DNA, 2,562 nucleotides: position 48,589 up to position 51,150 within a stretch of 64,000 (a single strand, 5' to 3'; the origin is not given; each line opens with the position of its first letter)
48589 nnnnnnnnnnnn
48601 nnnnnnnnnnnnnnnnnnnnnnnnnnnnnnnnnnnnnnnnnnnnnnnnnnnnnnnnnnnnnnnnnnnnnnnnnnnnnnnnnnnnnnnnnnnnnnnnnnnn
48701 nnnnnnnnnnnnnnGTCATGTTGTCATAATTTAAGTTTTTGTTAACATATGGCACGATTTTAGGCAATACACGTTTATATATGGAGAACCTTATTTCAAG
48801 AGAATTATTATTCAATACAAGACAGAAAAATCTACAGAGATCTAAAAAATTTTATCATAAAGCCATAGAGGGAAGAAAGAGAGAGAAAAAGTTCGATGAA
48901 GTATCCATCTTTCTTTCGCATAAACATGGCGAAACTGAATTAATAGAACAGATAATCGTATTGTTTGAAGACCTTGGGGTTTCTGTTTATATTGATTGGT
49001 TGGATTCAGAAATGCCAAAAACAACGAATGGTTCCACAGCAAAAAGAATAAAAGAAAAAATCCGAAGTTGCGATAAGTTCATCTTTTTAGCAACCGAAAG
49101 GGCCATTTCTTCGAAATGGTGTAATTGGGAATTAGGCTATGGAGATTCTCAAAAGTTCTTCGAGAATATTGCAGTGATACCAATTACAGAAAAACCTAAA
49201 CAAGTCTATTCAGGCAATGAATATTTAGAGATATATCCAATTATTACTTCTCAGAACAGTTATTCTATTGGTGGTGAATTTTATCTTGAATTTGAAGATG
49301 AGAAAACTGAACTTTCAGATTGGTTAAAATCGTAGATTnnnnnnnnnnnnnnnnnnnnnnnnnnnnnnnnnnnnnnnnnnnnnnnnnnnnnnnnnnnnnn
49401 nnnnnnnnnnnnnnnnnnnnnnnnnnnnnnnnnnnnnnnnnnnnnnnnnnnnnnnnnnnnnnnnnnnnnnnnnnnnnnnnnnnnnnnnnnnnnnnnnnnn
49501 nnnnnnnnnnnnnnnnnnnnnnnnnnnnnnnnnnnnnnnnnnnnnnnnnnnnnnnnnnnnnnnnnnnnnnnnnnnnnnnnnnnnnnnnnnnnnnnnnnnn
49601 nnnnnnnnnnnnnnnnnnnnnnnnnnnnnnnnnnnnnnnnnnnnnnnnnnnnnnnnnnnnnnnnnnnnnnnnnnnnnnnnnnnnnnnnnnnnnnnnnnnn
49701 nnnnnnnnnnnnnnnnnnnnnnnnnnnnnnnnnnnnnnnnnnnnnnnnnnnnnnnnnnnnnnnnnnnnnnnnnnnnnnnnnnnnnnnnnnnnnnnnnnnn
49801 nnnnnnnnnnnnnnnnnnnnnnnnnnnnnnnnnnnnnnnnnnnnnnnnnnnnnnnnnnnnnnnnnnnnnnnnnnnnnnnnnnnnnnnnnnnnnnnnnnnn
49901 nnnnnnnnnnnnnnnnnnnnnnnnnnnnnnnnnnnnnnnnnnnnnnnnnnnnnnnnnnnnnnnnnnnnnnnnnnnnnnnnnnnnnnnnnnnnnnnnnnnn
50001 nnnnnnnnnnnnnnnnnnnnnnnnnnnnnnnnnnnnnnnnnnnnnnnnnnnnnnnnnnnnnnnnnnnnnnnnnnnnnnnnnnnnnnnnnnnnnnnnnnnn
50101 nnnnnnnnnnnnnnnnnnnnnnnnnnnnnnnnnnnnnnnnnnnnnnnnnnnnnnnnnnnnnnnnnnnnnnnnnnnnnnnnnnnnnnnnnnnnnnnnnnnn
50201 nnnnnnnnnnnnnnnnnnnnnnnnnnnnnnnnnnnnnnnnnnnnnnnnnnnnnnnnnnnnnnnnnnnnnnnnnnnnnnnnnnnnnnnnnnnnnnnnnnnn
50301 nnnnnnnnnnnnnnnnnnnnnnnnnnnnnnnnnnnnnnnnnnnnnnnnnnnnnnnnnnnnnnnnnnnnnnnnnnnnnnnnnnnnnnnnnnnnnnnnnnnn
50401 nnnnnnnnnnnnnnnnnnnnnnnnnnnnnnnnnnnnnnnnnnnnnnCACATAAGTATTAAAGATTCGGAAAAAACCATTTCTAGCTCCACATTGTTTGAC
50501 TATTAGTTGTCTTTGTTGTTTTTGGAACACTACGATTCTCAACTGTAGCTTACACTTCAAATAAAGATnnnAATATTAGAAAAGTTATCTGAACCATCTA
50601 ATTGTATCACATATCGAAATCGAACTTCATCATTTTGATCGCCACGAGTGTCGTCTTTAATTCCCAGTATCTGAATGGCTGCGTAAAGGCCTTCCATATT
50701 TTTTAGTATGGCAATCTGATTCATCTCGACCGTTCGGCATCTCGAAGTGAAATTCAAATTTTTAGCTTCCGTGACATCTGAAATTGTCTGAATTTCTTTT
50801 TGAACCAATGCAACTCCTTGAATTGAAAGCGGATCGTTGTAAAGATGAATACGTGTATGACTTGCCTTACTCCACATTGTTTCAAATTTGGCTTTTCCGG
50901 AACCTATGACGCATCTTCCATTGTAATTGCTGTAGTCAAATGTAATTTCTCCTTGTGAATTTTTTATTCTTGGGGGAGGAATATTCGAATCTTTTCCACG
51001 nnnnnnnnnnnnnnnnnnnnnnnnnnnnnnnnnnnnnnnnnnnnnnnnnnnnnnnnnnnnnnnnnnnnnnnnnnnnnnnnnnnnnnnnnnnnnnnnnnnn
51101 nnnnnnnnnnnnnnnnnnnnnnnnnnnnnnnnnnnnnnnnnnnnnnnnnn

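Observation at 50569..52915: Two-gene operon: large HEPN-like (Rx4H) protein coupled to a TIR protein with an unassigned C-terminal domain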

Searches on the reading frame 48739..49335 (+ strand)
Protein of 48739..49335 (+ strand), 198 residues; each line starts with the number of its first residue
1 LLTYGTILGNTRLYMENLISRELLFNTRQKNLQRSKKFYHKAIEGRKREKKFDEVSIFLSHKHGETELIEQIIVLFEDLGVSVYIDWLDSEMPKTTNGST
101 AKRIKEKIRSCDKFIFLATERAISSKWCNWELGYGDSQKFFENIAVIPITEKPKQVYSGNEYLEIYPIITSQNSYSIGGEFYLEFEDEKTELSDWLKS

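Call 3: search_protein_families(library=pfam, proteins=[window:48739-49335:+], max_evalue=0.1)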
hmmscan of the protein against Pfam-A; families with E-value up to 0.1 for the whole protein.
window:48739-49335:+ (198 aa): 5 families
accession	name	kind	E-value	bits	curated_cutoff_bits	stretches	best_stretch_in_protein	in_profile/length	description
PF13676.11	TIR_2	-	2.6e-10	41.3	28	1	57-152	1-92/122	TIR domain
PF01582.25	TIR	-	0.0014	18.9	21.3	1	98-152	43-97/179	TIR domain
PF08937.16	ThsB_TIR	-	0.0022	18.8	21.2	1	58-136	1-84/100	Thoeris protein ThsB, TIR-like domain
PF16160.10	DUF4866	-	0.019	14.7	25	1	25-72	195-241/247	Domain of unknown function (DUF4866)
PF03979.19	Sigma70_r1_1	-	0.024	15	22.5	1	52-88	22-58/81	Sigma-70 factor, region 1.1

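Call 4: search_protein_families(library=padloc, proteins=[window:48739-49335:+], max_evalue=0.1)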
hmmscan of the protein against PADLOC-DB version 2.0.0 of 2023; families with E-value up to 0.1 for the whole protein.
window:48739-49335:+ (198 aa): 12 families
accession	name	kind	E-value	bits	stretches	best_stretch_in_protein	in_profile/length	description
PDLC00423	ThsB1|ThsB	-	2.3e-53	178.7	1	24-183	10-171/190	TIR-like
PDLC00436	ThsB1|ThsB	-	2.4e-51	171.9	1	32-197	13-182/183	TIR-like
PDLC00419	ThsB1|ThsB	-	2.8e-41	139.1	1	42-173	16-145/165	TIR-like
PDLC00422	ThsB1|ThsB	-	2.7e-36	122.9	1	27-176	16-162/194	TIR-like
PDLC00437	ThsB1|ThsB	-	4.6e-24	82.9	1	76-197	3-127/129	TIR-like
PDLC00425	ThsB1|ThsB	-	3.9e-20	70.3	1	31-197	234-387/389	TIR-like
PDLC00426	ThsB1|ThsB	-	5.1e-12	43.8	1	25-163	208-347/352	TIR-like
PDLC02012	SAVED5--SAVED_TIR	-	1.8e-07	28.6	1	49-132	7-88/404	-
PDLC00430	ThsB1|ThsB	-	6.8e-06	23.8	1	53-86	63-97/269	TIR-like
PDLC00418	ThsB1|ThsB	-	0.00026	18.9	1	56-137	6-90/155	TIR-like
PDLC03825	spbK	-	0.00064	17.2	1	29-82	126-176/308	-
PDLC05024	PDC-S47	-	0.0058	14.2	1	10-71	186-245/265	-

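Call 5: search_protein_families(library=ncbifam, proteins=[window:48739-49335:+], max_evalue=0.1)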
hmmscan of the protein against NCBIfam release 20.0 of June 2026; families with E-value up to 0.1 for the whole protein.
window:48739-49335:+ (198 aa): 3 families
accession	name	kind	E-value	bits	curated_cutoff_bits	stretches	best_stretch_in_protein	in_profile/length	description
NF058526.1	Thoeris_type3_ThcB4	equivalog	0.00018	20.5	220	1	56-139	129-209/375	Thoeris type III anti-phage system protein ThcB4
NF042941.1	Retron_TIR_antiphage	equivalog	0.0066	15.3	600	1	43-159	328-441/464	TIR domain-containing anti-phage reverse transcriptase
NF004208.0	PRK05658.1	equivalog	0.034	13.1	555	1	29-103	17-93/631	RNA polymerase sigma factor RpoD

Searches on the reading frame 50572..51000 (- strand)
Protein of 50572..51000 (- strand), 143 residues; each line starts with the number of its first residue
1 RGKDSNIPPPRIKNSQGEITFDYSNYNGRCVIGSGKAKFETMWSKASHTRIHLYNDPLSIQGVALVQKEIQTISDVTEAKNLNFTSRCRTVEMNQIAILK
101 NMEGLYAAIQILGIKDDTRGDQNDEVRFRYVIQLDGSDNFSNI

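Call 74: predict_structure(alignment_id=A4)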
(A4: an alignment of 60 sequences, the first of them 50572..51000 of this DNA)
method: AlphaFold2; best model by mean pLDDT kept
length: 143 residues; sequences in the alignment: 60
mean_pLDDT: 92.2   pTM: 0.86
mean pLDDT of the five models: 92.2, 92.1, 92.0, 90.5, 89.9
residues with pLDDT >= 90: 119; 70-90: 18; 50-70: 3; < 50: 3
segments of 3 or more residues with pLDDT < 50: 1-3
pLDDT, mean of each block of 10 residues (from residue 1): 64 96 90 96 93 94 95 96 95 97 97 91 94 95 89
secondary structure, 60 per line:
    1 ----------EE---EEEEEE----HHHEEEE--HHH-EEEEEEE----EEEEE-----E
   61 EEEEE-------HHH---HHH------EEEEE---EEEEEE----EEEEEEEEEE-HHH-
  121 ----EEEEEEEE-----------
elements in order: E16-21 E29-32 E39-45 E50-54 E60-65 E88-92 E96-101 E106-115 E125-132

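Call 78: fold_search(model_id=the predicted structure, library=pdb)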
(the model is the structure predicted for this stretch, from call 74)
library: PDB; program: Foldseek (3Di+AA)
matches with E <= 10: 571; with E <= 0.001: 2
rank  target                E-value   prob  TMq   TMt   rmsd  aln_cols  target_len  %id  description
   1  8b6a_A                1.1e-04  1.00  0.53  0.44   8.3       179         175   14  Crystal structure of BfrB protein from Bacteroides fragilis NCTC 9343 (released 2023-05-31)
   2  8b6a_B                1.1e-04  1.00  0.51  0.43   8.5       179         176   16  Crystal structure of BfrB protein from Bacteroides fragilis NCTC 9343 (released 2023-05-31)
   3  4gbs_A                9.5e-03  0.98  0.42  0.34  12.5       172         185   11  Crystal structure of a putative lipoprotein (BF2707) from Bacteroides fragilis NCTC 9343 at 2.75 A resolution (released 2012-10-10)
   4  4gbs_B                9.5e-03  0.98  0.42  0.34  12.8       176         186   11  Crystal structure of a putative lipoprotein (BF2707) from Bacteroides fragilis NCTC 9343 at 2.75 A resolution (released 2012-10-10)
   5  6eu8                  1.3e-02  0.85  0.38  0.30  12.1       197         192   10  Crystal structure of Tannerella forsythia Apo HmuY analog (TFO) (released 2018-10-24)
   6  3u22_A                2.7e-02  0.89  0.42  0.34  11.1       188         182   11  Crystal structure of a putative HmuY_like heme binding protein (BVU_2192) from Bacteroides vulgatus ATCC 8482 at 2.12  (released 2012-01-25)
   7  9ev2_T1               7.8e-02  0.05  0.12  0.11  17.9       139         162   11  Tail tube and extended tail sheath tube of Klebsiella phage KP1 variant vB_Kpn_Lilla1 (released 2025-04-09)
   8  3h8t_A                8.7e-02  0.72  0.41  0.34  10.4       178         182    8  Structure of Porphyromonas gingivalis heme-binding protein HmuY in complex with Heme (released 2009-05-12)
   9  6lcj_A                1.4e-01  0.16  0.23  0.09  12.2       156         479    8  TtGalA, alpha-galactosidase from Thermus thermopilus in apo form (released 2020-07-01)
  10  6ewm_A                1.8e-01  0.69  0.43  0.36   8.6       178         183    8  Crystal structure of heme free PORPHYROMONAS GINGIVALIS HEME-BINDING PROTEIN HMUY (released 2018-10-24)
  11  6lcl_C                2.1e-01  0.10  0.22  0.09  12.6       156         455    6  TtGalA, alpha-galactosidase from Thermus thermophilus in complex with stachyose (released 2020-09-30)
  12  3pu2_C                2.2e-01  0.09  0.18  0.17  12.3       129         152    8  Crystal Structure of the Q3J4M4_RHOS4 protein from Rhodobacter sphaeroides. Northeast Structural Genomics Consortium T (released 2010-12-15)
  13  6r2h_A                2.4e-01  0.14  0.24  0.18  14.8       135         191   12  Crystal structure of Apo PinO from Porphyromonas gingivitis (released 2020-01-15)
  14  9mkb_q5               2.4e-01  0.03  0.13  0.10  18.1       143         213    7  Structure of the bacteriophage T4 portal-neck-tail complex (released 2025-12-24)
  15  2qud_B                2.5e-01  0.12  0.20  0.24  15.4       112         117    9  PP7 Coat Protein Dimer (released 2007-12-18)
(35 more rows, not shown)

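Call 90: fold_search(model_id=the predicted structure, library=viral)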
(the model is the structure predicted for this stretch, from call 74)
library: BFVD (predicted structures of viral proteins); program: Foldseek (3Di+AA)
matches with E <= 10: 706; with E <= 0.001: 0
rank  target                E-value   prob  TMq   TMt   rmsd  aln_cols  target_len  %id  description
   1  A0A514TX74            2.1e-03  0.98  0.37  0.18   7.7       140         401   11  (no name in the UniProt tables at hand)
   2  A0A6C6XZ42            7.0e-03  0.93  0.36  0.15   8.4       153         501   10  (no name in the UniProt tables at hand)
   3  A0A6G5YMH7            9.3e-03  0.96  0.38  0.19   6.5       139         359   11  (no name in the UniProt tables at hand)
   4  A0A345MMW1            2.4e-02  0.66  0.33  0.32   7.4       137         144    9  (no name in the UniProt tables at hand)
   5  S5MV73                2.4e-02  0.08  0.15  0.09  19.6       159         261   11  Tail tube monomer [Sinorhizobium phage phiM12]
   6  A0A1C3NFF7            2.8e-02  0.07  0.13  0.13  17.8       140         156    6  (no name in the UniProt tables at hand)
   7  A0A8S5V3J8            3.0e-02  0.13  0.17  0.15  15.3       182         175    5  Uncharacterized protein [Siphoviridae sp. ctt0c4]
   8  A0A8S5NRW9            3.0e-02  0.09  0.15  0.09  16.4       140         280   10  Uncharacterized protein [Siphoviridae sp. ct2zh4]
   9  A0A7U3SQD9            4.1e-02  0.77  0.37  0.13   7.0       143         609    6  (no name in the UniProt tables at hand)
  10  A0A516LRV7            6.5e-02  0.08  0.15  0.12  16.6       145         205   13  (no name in the UniProt tables at hand)
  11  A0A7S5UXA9            8.1e-02  0.06  0.15  0.13  17.5       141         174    8  (no name in the UniProt tables at hand)
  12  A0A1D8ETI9            8.5e-02  0.06  0.14  0.11  18.1       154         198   10  Major tail protein [Propionibacterium phage B3]
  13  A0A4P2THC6            1.1e-01  0.04  0.12  0.07  18.3       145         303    8  Baseplate tail tube protein [Vibrio phage VP-1]
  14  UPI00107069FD         1.2e-01  0.13  0.21  0.13  15.9       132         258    8  (no name look-up for this kind of identifier)
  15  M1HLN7                1.3e-01  0.05  0.14  0.09  17.9       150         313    8  (no name in the UniProt tables at hand)
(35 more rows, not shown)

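Call 96: find_related_loci(query=A4, collection=viral_contigs, flank=5000)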
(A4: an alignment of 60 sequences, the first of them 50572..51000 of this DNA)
Query A4 (143 aa) in viral_contigs; peptide patterns used: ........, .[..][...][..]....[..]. (x = any residue, [..] = any of these).
4 stretches matched a pattern, but none encodes a relative of the query by tblastn (E <= 1e-3).
